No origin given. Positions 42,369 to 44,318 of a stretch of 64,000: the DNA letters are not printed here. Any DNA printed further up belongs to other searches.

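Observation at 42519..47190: Candidate new exported redox system: FG-GAP/ASPIC-UnbV lipoprotein plus di-heme enzyme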

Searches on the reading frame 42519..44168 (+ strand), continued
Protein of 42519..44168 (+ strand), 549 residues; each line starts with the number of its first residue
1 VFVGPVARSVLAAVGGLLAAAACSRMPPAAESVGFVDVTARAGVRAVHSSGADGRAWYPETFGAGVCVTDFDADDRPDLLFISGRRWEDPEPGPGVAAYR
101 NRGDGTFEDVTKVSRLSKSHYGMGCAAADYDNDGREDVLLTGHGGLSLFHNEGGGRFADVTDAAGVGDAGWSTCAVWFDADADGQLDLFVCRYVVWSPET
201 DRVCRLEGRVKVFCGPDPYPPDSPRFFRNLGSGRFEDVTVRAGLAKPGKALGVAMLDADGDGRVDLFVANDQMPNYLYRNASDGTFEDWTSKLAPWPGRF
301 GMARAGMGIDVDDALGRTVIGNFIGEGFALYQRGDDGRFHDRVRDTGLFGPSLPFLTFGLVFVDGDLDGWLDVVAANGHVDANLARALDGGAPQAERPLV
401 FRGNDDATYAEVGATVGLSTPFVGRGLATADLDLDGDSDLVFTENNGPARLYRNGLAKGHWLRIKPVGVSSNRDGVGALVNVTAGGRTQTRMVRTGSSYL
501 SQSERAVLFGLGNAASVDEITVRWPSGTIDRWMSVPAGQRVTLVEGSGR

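Call 79: find_encoding_contigs(protein=P0151, flank=7000, max_places=1)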
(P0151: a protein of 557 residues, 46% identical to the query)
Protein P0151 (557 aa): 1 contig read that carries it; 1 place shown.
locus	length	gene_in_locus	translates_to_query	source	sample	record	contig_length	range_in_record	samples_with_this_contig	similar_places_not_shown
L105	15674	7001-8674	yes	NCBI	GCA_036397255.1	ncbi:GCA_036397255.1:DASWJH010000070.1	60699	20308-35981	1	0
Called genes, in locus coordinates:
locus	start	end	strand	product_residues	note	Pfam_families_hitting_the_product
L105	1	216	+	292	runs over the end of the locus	PF03781:FGE-sulfatase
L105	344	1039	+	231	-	PF03781:FGE-sulfatase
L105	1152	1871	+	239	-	PF03781:FGE-sulfatase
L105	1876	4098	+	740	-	PF25852:DUF6242_C (faint), PF13088:BNR_2 (faint), PF15899:BNR_6 (faint), PF14870:PSII_BNR (faint), PF15902:Sortilin-Vps10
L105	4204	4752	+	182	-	-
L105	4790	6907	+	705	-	PF13435:Cytochrome_C554 (faint), PF13431:TPR_17 (faint), PF13432:TPR_16 (faint), PF00515:TPR_1 (faint), PF07719:TPR_2 (faint), PF13181:TPR_8 (faint), PF13428:TPR_14 (faint), PF14559:TPR_19 (faint)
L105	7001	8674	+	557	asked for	PF01839:FG-GAP (faint), PF13517:FG-GAP_3, PF07593:UnbV_ASPIC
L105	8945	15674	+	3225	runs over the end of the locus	PF09099:Qn_am_d_aIII (faint), PF09087:Cyc-maltodext_N (faint), PF16656:Pur_ac_phosph_N (faint), PF00041:fn3 (weak)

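Call 80: find_encoding_contigs(protein=P0148, flank=7000, max_places=1)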
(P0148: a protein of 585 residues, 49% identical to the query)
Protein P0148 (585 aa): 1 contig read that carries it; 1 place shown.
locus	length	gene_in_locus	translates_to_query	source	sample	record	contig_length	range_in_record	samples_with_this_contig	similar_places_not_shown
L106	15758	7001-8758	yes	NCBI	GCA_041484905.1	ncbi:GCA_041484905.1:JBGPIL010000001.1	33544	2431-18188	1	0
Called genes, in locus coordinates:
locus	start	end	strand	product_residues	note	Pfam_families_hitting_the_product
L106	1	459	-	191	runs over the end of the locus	-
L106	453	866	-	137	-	-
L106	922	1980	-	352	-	PF26549:Tricorn_N, PF25174:Beta-prop_THOC3 (weak), PF26550:Tricorn_2nd, PF07676:PD40, PF26549:Tricorn_N (weak), PF07676:PD40, PF26549:Tricorn_N, PF07676:PD40, +6 more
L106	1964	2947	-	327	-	PF26550:Tricorn_2nd, PF25174:Beta-prop_THOC3 (weak), PF07676:PD40, PF26549:Tricorn_N, PF07676:PD40, PF26549:Tricorn_N, PF26550:Tricorn_2nd, PF07676:PD40, +4 more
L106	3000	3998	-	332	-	PF26549:Tricorn_N, PF26550:Tricorn_2nd, PF07676:PD40 (weak), PF26549:Tricorn_N, PF07676:PD40, PF26549:Tricorn_N, PF26549:Tricorn_N, PF07676:PD40, +8 more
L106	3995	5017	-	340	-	-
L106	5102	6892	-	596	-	PF01839:FG-GAP (faint), PF13517:FG-GAP_3, PF07593:UnbV_ASPIC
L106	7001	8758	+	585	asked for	PF01839:FG-GAP (faint), PF13517:FG-GAP_3, PF07593:UnbV_ASPIC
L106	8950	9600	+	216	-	PF03781:FGE-sulfatase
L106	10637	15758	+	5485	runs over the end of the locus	PF12951:PATR, PF16656:Pur_ac_phosph_N (faint), PF02210:Laminin_G_2 (faint), PF13385:Laminin_G_3, PF00041:fn3 (faint)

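Call 81: find_encoding_contigs(protein=P0231, flank=7000, max_places=1)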
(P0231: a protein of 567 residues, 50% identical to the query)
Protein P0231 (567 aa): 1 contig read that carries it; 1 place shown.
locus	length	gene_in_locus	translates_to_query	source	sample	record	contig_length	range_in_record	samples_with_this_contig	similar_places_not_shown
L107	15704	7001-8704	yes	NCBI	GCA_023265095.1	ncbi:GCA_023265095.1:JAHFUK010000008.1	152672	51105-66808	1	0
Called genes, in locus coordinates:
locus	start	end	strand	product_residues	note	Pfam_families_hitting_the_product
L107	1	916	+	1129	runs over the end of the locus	PF20148:DUF6531 (weak), PF25023:TEN_YD-shell (faint), PF05593:RHS_repeat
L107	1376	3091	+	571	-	PF01839:FG-GAP (faint), PF13517:FG-GAP_3, PF07593:UnbV_ASPIC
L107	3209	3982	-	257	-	PF00149:Metallophos, PF12850:Metallophos_2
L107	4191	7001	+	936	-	PF13428:TPR_14 (faint), PF13432:TPR_16 (faint), PF13435:Cytochrome_C554 (faint), PF07719:TPR_2 (faint), PF14559:TPR_19, PF25063:ARM_TT21_C (weak), PF13424:TPR_12, PF14559:TPR_19 (weak), +10 more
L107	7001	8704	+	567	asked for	PF01839:FG-GAP (faint), PF13517:FG-GAP_3, PF07593:UnbV_ASPIC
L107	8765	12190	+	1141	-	PF14559:TPR_19 (faint), PF00515:TPR_1 (faint), PF07719:TPR_2 (faint), PF13181:TPR_8 (faint), PF13414:TPR_11 (faint), PF13432:TPR_16, PF13517:FG-GAP_3, PF07593:UnbV_ASPIC, +3 more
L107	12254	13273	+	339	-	PF00795:CN_hydrolase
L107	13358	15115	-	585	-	PF01839:FG-GAP (faint), PF13517:FG-GAP_3, PF07593:UnbV_ASPIC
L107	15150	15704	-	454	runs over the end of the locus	PF13424:TPR_12 (faint), PF25062:ARM_TT21_N (faint), PF13431:TPR_17 (faint), PF14559:TPR_19 (weak), PF13432:TPR_16 (weak), PF13428:TPR_14 (weak), PF13414:TPR_11 (weak), PF13432:TPR_16, +10 more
